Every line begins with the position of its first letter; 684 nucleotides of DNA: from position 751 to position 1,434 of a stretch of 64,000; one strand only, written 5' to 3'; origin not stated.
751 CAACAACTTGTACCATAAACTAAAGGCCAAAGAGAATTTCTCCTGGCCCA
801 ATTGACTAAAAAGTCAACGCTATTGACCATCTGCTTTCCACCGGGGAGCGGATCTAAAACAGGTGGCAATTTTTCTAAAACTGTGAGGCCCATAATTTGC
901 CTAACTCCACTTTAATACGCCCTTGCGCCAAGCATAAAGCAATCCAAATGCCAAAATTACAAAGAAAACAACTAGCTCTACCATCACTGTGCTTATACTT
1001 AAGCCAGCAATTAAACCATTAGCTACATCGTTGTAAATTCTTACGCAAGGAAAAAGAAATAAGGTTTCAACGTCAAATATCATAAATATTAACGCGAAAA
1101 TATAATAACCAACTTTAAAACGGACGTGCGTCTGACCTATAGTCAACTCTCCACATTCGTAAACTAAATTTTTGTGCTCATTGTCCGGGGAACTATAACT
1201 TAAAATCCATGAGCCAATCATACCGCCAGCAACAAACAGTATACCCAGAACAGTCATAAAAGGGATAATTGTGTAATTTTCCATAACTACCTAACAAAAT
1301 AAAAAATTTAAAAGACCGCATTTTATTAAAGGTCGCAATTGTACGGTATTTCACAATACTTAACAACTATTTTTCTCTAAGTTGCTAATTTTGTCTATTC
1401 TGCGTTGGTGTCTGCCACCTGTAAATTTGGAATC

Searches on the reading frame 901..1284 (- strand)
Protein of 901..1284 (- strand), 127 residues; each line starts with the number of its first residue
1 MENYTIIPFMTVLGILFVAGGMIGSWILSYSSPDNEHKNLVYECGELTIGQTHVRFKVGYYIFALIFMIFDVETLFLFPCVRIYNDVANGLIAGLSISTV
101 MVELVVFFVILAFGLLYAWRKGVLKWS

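Call 32: find_encoding_contigs(protein=window:901-1284:-, flank=10000, max_places=2)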
Protein window:901-1284:- (127 aa): 3 contigs read that carry it; 2 places shown.
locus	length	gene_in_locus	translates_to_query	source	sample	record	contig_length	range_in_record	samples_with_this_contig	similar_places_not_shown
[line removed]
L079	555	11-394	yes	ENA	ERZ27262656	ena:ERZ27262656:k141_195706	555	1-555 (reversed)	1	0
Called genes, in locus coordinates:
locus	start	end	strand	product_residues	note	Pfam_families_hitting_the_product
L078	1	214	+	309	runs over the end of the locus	PF02729:OTCace_N, PF00185:OTCace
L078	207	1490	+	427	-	PF07969:Amidohydro_3 (faint), PF12890:DHOase, PF01979:Amidohydro_1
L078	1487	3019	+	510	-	PF13487:HD_5, PF01966:HD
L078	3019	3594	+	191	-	PF09835:DUF2062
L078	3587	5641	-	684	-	PF00133:tRNA-synt_1, PF09334:tRNA-synt_1g, PF08264:Anticodon_1, PF19303:Anticodon_3, PF01588:tRNA_bind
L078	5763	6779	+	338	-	PF01075:Glyco_transf_9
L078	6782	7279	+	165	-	PF04608:PgpA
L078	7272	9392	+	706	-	PF07228:SpoIIE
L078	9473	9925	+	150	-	PF02502:LacAB_rpiB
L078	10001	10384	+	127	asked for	PF00507:Oxidored_q4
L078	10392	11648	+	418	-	PF01058:Oxidored_q6, PF00329:Complex1_30kDa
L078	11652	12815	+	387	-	PF00374:NiFeSe_Hases (weak), PF00346:Complex1_49kDa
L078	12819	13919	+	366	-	PF00146:NADHdh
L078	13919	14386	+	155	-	PF13534:Fer4_17 (faint), PF13183:Fer4_8 (faint), PF12797:Fer4_2 (faint), PF13237:Fer4_10 (faint), PF14697:Fer4_21 (weak), PF12838:Fer4_7, PF13187:Fer4_9, PF00037:Fer4 (weak), +2 more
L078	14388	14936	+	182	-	PF00499:Oxidored_q3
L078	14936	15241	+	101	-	PF00420:Oxidored_q2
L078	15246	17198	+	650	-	PF00662:Proton_antipo_N, PF00361:Proton_antipo_M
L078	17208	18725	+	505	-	PF00361:Proton_antipo_M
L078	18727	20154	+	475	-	PF00361:Proton_antipo_M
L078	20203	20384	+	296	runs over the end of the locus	PF16697:Yop-YscD_cpl, PF00498:FHA, PF00990:GGDEF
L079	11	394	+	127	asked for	PF00507:Oxidored_q4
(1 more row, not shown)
